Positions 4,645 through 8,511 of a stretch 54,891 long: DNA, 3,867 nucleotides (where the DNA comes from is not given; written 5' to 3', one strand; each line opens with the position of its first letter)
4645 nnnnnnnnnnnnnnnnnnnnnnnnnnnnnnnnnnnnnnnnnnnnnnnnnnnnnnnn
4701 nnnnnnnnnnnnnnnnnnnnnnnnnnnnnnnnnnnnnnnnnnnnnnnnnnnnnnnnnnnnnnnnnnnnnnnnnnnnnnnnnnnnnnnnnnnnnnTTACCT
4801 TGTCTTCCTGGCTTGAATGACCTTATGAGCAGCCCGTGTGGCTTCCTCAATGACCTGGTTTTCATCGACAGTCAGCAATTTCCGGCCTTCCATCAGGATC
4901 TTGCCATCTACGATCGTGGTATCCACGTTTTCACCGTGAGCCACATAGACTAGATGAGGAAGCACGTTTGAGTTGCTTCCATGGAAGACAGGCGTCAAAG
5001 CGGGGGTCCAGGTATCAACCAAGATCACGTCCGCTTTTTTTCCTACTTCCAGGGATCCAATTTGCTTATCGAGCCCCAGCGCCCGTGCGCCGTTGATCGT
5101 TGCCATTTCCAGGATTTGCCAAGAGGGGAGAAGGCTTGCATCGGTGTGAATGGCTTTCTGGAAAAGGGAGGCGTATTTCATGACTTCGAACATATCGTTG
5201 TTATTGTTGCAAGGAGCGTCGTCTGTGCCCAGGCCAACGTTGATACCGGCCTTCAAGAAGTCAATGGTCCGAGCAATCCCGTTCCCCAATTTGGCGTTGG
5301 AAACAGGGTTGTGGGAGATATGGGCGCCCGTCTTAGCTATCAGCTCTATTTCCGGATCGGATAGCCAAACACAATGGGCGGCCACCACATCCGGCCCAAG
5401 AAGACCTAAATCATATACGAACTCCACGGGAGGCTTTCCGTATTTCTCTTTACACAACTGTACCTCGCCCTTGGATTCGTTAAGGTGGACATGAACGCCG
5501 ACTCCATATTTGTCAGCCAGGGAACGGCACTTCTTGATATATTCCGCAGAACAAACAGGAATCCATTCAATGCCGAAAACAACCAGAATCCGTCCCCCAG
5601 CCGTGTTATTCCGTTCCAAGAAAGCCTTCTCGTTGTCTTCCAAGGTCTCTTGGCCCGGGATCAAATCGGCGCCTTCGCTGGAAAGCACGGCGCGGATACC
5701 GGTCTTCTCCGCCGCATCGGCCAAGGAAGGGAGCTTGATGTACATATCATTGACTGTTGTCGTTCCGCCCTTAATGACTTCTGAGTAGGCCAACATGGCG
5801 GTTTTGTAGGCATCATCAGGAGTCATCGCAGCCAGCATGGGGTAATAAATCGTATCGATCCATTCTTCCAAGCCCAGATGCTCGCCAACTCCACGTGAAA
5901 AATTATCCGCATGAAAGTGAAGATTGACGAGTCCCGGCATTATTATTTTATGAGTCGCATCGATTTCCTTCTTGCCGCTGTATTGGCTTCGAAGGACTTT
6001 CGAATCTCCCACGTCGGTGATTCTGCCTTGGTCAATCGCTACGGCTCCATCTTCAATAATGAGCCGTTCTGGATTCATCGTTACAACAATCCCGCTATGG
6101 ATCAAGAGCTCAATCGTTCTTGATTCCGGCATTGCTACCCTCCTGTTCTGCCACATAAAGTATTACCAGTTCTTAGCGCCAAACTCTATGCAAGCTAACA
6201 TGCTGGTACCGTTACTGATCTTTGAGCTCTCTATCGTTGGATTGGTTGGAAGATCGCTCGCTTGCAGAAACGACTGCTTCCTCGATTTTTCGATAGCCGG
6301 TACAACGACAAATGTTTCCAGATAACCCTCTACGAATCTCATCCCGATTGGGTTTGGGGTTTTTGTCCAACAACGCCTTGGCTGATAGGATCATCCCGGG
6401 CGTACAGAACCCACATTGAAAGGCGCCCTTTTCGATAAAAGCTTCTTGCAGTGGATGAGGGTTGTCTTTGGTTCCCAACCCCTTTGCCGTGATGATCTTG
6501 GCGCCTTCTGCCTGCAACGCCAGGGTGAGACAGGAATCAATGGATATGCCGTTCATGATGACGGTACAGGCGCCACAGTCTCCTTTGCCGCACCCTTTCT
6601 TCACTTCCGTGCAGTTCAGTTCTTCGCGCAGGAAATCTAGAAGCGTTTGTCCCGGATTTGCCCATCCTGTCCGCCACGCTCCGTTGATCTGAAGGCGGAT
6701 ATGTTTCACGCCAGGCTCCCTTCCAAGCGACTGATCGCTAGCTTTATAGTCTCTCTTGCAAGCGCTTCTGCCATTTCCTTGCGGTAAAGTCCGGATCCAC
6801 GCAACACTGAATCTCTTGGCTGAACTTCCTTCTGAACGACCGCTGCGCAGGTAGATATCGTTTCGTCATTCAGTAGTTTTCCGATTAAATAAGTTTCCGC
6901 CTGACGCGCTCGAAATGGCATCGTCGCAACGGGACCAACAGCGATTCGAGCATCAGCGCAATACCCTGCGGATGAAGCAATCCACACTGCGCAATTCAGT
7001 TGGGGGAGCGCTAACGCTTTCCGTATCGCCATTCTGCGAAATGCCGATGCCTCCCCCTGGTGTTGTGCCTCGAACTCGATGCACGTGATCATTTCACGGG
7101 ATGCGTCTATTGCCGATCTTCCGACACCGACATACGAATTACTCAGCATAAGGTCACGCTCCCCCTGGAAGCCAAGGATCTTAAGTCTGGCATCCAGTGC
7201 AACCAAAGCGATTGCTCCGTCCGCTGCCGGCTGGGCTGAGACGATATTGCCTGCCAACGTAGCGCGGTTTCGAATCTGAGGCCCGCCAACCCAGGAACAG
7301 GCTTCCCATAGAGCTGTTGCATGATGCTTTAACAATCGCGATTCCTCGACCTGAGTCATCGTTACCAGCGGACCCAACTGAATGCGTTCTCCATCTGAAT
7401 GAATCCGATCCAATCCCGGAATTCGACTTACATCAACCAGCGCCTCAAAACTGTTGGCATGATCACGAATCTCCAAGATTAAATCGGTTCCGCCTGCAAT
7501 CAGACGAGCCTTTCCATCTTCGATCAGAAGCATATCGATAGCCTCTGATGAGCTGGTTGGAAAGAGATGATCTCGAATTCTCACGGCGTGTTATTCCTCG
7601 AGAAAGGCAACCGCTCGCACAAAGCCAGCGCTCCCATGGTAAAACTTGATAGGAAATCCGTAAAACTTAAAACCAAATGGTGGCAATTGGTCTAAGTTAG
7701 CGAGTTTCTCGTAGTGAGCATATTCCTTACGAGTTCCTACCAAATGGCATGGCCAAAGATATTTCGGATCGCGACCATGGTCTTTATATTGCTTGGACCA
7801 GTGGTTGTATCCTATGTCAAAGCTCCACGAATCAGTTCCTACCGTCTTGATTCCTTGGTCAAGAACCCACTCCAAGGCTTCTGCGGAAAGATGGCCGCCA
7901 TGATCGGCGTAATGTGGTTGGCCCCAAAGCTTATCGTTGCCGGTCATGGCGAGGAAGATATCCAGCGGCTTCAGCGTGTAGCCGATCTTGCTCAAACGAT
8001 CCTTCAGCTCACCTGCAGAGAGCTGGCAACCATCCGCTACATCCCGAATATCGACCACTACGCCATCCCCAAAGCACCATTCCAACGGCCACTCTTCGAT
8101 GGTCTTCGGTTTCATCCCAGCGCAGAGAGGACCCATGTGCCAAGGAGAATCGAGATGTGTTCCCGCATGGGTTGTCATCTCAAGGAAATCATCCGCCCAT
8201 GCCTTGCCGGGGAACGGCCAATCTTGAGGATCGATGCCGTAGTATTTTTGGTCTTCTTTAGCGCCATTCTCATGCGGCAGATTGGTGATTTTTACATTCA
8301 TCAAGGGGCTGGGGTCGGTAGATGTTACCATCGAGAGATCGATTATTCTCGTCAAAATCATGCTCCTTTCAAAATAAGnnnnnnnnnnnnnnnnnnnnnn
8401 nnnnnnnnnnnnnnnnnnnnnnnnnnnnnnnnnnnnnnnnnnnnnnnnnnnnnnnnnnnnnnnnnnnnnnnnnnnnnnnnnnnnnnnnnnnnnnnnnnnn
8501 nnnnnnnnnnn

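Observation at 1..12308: Candidate uncharacterised N-heterocycle catabolic island headed by a thiaminase-I-like gene and a GntR regulator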

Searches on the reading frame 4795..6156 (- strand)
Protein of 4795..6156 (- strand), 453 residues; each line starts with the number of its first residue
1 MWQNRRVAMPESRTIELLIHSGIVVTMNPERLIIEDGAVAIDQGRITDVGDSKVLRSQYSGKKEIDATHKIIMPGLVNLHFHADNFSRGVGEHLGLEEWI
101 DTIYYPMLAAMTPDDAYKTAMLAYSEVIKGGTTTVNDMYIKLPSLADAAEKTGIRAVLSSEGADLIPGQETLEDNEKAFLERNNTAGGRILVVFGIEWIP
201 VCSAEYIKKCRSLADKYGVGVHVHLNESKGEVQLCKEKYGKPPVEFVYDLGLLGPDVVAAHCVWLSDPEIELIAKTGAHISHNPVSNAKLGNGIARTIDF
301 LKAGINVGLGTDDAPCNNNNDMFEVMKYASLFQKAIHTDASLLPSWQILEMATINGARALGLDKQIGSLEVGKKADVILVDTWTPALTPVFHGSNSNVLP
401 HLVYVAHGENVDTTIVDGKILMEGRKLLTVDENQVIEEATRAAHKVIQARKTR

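Call 3: search_protein_families(library=pfam, proteins=[window:4795-6156:-])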
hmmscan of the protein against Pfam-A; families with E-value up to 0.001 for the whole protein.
window:4795-6156:- (453 aa): 3 families
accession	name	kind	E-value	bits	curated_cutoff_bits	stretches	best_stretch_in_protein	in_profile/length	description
PF01979.26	Amidohydro_1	-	8.3e-76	255.9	25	1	71-421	1-345/345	Amidohydrolase family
PF07969.17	Amidohydro_3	-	1.6e-20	74.5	29.7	1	162-421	236-471/472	Amidohydrolase family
PF22039.1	HUTI_composite_bact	-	2.7e-05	24.1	25.5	1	37-59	1-23/26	Imidazolonepropionase-like composite domain, bacteria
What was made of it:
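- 4795..6132 (-): cog0402-type amidohydrolase, probably a deaminase acting on an exocyclic amino group of a heterocycle. PF01979 matches at E 8e-76 (call 3).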

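Call 4: search_protein_families(library=ncbifam, proteins=[window:4795-6156:-])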
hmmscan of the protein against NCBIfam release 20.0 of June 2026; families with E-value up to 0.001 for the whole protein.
window:4795-6156:- (453 aa): 69 families (the best 25 are shown)
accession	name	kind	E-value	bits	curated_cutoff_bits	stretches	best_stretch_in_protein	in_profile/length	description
NF004701.0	PRK06038.1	equivalog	6e-123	410.7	609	1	15-448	4-428/432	N-ethylammeline chlorohydrolase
NF005557.0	PRK07228.1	equivalog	2.2e-111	372.7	522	1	17-450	3-441/445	5'-deoxyadenosine deaminase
NF006549.0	PRK09045.1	equivalog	1.5e-98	330.3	540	1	12-449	5-442/444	TRZ/ATZ family hydrolase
NF006252.0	PRK08393.1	equivalog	5.7e-94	315.5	617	1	17-445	3-422/424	N-ethylammeline chlorohydrolase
NF004995.0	PRK06380.1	subfamily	9.2e-87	291.7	567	1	17-437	3-414/418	metal-dependent hydrolase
NF012037.0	PRK15493.1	equivalog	3.2e-75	253.6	779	1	23-443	9-430/435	bifunctional S-methyl-5'-thioadenosine deaminase/S-adenosylhomocysteine deaminase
NF005540.0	PRK07203.1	equivalog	4.8e-75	252.9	444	1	17-447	2-439/444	putative aminohydrolase SsnA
TIGR03314.1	Se_ssnA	subfamily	4.8e-73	246.5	455.5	1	17-447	1-438/441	putative selenium metabolism protein SsnA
NF006055.0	PRK08203.1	equivalog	1.9e-71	240.9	532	2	203-449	215-453/455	8-oxoguanine deaminase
NF005211.0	PRK06687.1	equivalog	1.5e-67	228.3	703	1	24-431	9-418/419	TRZ/ATZ family protein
NF006056.0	PRK08204.1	subfamily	9.9e-64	215.7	391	1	16-451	4-445/449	hypothetical protein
NF009059.0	PRK12393.1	equivalog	1.2e-58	198.9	543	2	202-449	218-458/460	amidohydrolase family protein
TIGR02967.1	guan_deamin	equivalog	3.4e-53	181.1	375.4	1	33-418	3-401/401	guanine deaminase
NF006679.0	PRK09228.1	subfamily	8.6e-47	159.9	351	1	32-422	27-430/433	guanine deaminase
NF006681.0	PRK09229.1-2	equivalog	5.1e-45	154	362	1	35-441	20-445/451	formimidoylglutamate deiminase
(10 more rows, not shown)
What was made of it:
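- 4795..6132 (-): The best NCBIfam hits are N-ethylammeline chlorohydrolase and 5'-deoxyadenosine deaminase, both below cutoff (call 4).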

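Call 31: search_solved_structures(query=window:4795-6156:-, max_evalue=1e-20)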
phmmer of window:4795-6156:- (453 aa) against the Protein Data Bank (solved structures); distinct sequences matched with E-value up to 1e-20: 17.
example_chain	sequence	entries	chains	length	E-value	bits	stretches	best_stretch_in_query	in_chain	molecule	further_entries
4f0r_A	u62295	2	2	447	8.2e-67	229.1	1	9-437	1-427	5-methylthioadenosine/S-adenosylhomocysteine deaminase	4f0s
4dzh_A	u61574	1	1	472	5.3e-57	196.7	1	14-441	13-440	AMIDOHYDROLASE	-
4v1x_A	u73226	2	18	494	1.1e-56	195.7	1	182-448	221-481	ATRAZINE CHLOROHYDROLASE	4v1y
3lnp_A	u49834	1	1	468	2.8e-54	187.7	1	58-441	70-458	Amidohydrolase family Protein OLEI01672_1_465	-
4gbd_A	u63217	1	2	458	1e-53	185.9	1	9-446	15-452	Putative uncharacterized protein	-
4dyk_A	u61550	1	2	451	1.4e-53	185.4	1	15-446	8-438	AMIDOHYDROLASE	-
3hpa_A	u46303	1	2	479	3.7e-50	174.2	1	14-450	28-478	AMIDOHYDROLASE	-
1p1m_A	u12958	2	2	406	6.8e-49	170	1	53-442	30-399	Hypothetical protein TM0936 | Uncharacterized protein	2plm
1j6p_A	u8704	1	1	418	7.3e-49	169.9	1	53-442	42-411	METAL-DEPENDENT HYDROLASE OF CYTOSINEDEMANIASE/CHLOROHYDROLASE FAMILY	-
7ww2_A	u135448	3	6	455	1.1e-44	156.2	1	18-446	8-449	8-oxoguanine deaminase | Hydroxydechloroatrazine ethylaminohydrolase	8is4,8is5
6ohb_A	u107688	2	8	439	1.7e-30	109.4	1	33-423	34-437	Guanine deaminase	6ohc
2uz9_A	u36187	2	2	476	3.1e-29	105.2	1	67-420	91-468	GUANINE DEAMINASE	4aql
2i9u_A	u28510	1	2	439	1.8e-28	102.7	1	16-382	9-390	Cytosine/guanine deaminase related protein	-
6oh9_A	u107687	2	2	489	3.8e-28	101.7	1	68-392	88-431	Yeast Guanine Deaminase | Probable guanine deaminase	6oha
3e0l_A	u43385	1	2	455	1.8e-27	99.5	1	67-420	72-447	Guanine deaminase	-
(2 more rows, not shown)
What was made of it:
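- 4795..6132 (-): PDB 4F0R, an MTA/SAH deaminase, matches at E 8e-67 (call 31).
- The closest solved relatives of the deaminase act on the adenine ring (call 31).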

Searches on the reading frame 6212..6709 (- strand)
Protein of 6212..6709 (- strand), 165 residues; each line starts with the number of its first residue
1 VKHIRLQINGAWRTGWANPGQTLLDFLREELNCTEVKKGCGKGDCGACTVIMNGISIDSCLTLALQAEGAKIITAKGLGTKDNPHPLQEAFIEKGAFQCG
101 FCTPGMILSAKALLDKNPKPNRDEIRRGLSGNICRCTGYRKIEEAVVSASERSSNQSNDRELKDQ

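Call 3: search_protein_families(library=pfam, proteins=[window:6212-6709:-])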
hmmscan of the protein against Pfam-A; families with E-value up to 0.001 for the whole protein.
window:6212-6709:- (165 aa): 3 families
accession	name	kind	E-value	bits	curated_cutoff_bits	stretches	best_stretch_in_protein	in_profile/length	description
PF01799.25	Fer2_2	-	3.9e-33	113.8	30.3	1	74-146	1-74/75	[2Fe-2S] binding domain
PF00111.32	Fer2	-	1.9e-07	31.4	21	1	8-54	3-49/77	2Fe-2S iron-sulfur cluster binding domain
PF13085.11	Fer2_3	-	0.00018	21.9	27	1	36-71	48-83/107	2Fe-2S iron-sulfur cluster binding domain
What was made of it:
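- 6212..6700 (-): Mo-hydroxylase 2x[2Fe-2S] subunit. PF01799 and PF00111 match (call 3).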

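Call 4: search_protein_families(library=ncbifam, proteins=[window:6212-6709:-])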
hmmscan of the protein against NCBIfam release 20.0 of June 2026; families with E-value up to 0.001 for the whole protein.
window:6212-6709:- (165 aa): 11 families
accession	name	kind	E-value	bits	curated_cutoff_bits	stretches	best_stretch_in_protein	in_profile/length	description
NF041020.1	glyceraldDH_gamma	equivalog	9.4e-57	191.2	290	1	3-152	12-161/164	glyceraldehyde dehydrogenase subunit gamma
NF043084.2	XdhC_XDHase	equivalog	6.1e-52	175.1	217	1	2-148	1-148/151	xanthine dehydrogenase subunit XdhC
NF045668.1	pterin_aldehy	equivalog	1.3e-51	175.7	1100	1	5-152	4-154/905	molybdopterin-dependent aldehyde oxidoreductase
TIGR03193.1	4hydroxCoAred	equivalog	1.1e-49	168.1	257.8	1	4-149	2-147/148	4-hydroxybenzoyl-CoA reductase subunit gamma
TIGR03198.1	pucE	equivalog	4.8e-48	162.4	254.3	1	3-147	3-146/151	xanthine dehydrogenase subunit E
NF007387.0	PRK09908.1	equivalog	4.9e-47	159.3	212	1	3-149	8-155/159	xanthine dehydrogenase iron sulfur-binding subunit XdhC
TIGR03311.1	Se_dep_XDH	equivalog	6.7e-46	156.8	830.45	1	9-153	6-147/848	selenium-dependent xanthine dehydrogenase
NF008514.0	PRK11433.1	equivalog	2.2e-44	151.6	322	1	3-151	52-215/218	aldehyde dehydrogenase iron-sulfur subunit PaoA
TIGR02963.1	xanthine_xdhA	equivalog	1.6e-42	145.7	467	1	17-157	15-165/468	xanthine dehydrogenase small subunit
TIGR02969.1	mam_aldehyde_ox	subfamily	3.4e-29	101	1912.3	1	18-153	18-164/1330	aldehyde oxidase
TIGR03313.1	Se_sel_red_Mo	hypoth_equivalog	3.4e-18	64.8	1101.9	1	8-158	3-153/951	molybdopterin-dependent oxidoreductase Mo/Fe-S-binding subunit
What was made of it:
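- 6212..6700 (-): No equivalog cutoff is reached (call 4).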

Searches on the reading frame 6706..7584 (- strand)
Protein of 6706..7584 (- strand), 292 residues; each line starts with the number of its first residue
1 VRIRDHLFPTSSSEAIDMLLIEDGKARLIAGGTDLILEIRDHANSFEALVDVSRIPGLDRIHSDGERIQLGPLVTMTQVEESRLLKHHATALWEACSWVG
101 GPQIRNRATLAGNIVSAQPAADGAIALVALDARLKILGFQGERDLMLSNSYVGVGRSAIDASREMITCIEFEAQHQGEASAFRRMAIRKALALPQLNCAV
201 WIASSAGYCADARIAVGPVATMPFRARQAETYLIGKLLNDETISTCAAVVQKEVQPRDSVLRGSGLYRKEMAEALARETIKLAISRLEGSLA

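Call 3: search_protein_families(library=pfam, proteins=[window:6706-7584:-])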
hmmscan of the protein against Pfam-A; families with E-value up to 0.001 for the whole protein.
window:6706-7584:- (292 aa): 2 families
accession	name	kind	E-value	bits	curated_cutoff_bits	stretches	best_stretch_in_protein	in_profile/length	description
PF00941.27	FAD_binding_5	-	2.9e-38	131.8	27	1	8-170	7-166/170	FAD binding domain in molybdopterin dehydrogenase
PF03450.22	CO_deh_flav_C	-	8.1e-19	68.1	25.5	1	182-280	3-99/102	CO dehydrogenase flavoprotein C-terminal domain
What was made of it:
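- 6706..7584 (-): Mo-hydroxylase FAD subunit (XdhB-like). PF00941 and PF03450 match (call 3).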

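Call 4: search_protein_families(library=ncbifam, proteins=[window:6706-7584:-])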
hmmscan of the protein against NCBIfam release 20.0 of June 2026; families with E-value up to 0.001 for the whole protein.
window:6706-7584:- (292 aa): 8 families
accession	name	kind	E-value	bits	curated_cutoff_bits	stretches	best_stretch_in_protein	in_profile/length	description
NF043083.1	XdhB_XDHase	equivalog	5.9e-61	206.1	310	1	9-287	10-287/289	xanthine dehydrogenase subunit XdhB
NF007427.0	PRK09971.1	equivalog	7.4e-54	182.9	287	1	9-290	10-290/292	xanthine dehydrogenase FAD-binding subunit XdhB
NF041019.1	glyceraldDH_beta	equivalog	2.2e-45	155.1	350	1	7-281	9-278/280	glyceraldehyde dehydrogenase subunit beta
TIGR02963.1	xanthine_xdhA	equivalog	2.5e-41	141.8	467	1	9-276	198-461/468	xanthine dehydrogenase small subunit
TIGR03195.1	4hydrxCoA_B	equivalog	2.5e-33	115.6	404.55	2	8-115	9-115/321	4-hydroxybenzoyl-CoA reductase subunit beta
TIGR03199.1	pucC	equivalog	4.6e-19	68.7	306.05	1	26-271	17-257/264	xanthine dehydrogenase subunit C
TIGR02969.1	mam_aldehyde_ox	subfamily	5.3e-10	37.4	1912.3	1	91-260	332-503/1330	aldehyde oxidase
TIGR03312.1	Se_sel_red_FAD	hypoth_equivalog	5.1e-09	35.7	241.5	1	5-272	3-239/257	molybdopterin-dependent oxidoreductase FAD-binding subunit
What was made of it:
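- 6706..7584 (-): The best NCBIfam hit is XdhB at 206 bits against a cutoff of 310 (call 4).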

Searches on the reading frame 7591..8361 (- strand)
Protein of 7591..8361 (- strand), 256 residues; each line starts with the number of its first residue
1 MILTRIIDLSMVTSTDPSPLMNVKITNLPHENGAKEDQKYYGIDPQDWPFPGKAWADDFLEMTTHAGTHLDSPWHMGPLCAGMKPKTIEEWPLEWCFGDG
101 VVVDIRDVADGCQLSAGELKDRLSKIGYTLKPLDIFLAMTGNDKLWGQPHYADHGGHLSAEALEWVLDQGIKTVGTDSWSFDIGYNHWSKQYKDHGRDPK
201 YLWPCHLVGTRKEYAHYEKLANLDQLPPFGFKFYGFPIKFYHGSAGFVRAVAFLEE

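Call 3: search_protein_families(library=pfam, proteins=[window:7591-8361:-])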
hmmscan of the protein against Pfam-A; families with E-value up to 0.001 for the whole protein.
window:7591-8361:- (256 aa): 1 family
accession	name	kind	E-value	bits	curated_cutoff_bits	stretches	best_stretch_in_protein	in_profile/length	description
PF04199.19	Cyclase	-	1.1e-29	103.9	23.1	1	8-182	2-141/142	Putative cyclase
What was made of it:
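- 7591..8355 (-): Cyclase-family (kynurenine formamidase / isatin hydrolase type) metal-dependent amidohydrolase. It is one of the best-conserved proteins of the cluster. PF04199 matches (call 3).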

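Call 4: search_protein_families(library=ncbifam, proteins=[window:7591-8361:-])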
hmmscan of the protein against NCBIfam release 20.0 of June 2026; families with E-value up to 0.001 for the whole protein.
window:7591-8361:- (256 aa): 1 family
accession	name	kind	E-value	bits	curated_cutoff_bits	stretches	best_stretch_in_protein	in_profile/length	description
TIGR03035.1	trp_arylform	equivalog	8.3e-05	22.6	223.05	1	61-183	42-149/206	arylformamidase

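Call 29: search_solved_structures(query=window:7591-8361:-, max_evalue=0.001)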
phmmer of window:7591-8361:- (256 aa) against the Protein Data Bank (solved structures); distinct sequences matched with E-value up to 0.001: 3.
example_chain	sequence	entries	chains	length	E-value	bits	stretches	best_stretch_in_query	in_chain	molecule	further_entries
5nnb_A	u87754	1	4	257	2e-06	30.7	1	48-254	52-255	isatin hydrolase A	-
5nna_A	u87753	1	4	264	2.2e-06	30.5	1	48-254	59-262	isatin hydrolase A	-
5nmp_A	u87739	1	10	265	8.1e-05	25.4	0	161-255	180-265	Isatin hydrolase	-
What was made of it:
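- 7591..8355 (-): Isatin hydrolase 5NNB matches at E 2e-6 (call 29).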
